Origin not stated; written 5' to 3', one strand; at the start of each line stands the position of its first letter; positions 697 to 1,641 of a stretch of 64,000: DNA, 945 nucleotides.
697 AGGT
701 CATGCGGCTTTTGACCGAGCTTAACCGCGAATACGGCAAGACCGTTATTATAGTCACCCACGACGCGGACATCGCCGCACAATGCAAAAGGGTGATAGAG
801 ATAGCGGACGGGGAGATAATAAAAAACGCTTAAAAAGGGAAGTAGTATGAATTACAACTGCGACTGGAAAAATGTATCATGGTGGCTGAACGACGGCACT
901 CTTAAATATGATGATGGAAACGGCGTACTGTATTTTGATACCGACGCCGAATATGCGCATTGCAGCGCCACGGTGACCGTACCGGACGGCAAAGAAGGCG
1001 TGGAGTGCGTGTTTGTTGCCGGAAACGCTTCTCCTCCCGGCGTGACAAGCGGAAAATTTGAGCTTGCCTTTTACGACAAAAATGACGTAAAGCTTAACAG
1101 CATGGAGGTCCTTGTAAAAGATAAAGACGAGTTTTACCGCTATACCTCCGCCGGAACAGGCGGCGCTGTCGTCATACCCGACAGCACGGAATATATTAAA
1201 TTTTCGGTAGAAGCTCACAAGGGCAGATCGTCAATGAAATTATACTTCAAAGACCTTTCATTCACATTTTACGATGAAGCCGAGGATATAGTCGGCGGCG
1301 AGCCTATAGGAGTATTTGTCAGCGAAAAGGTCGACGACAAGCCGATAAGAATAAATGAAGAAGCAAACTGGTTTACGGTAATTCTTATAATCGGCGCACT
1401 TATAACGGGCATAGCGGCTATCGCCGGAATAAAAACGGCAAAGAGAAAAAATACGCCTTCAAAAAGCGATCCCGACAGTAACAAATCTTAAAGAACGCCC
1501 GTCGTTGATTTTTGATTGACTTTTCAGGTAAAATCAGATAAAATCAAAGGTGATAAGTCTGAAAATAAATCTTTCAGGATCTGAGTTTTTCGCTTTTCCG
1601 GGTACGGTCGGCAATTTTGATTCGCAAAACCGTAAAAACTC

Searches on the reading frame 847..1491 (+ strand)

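Call 5: search_protein_families(library=pfam, proteins=[window:847-1491:+], max_evalue=0.01)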
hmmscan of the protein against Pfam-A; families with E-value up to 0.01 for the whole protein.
window:847-1491:+ (214 aa): 0 families

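Call 45: search_protein_families(library=phrogs, proteins=[window:847-1491:+], max_evalue=0.01)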
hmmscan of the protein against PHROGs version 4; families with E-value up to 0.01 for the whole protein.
window:847-1491:+ (214 aa): 1 family
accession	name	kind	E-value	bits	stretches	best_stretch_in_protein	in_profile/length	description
phrog_33380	-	unknown function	0.0028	18.9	1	87-123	31-69/74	-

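Call 72: search_protein_families(library=padloc, proteins=[window:847-1491:+], max_evalue=0.01)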
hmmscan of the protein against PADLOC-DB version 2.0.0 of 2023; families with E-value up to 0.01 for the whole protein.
window:847-1491:+ (214 aa): 0 families
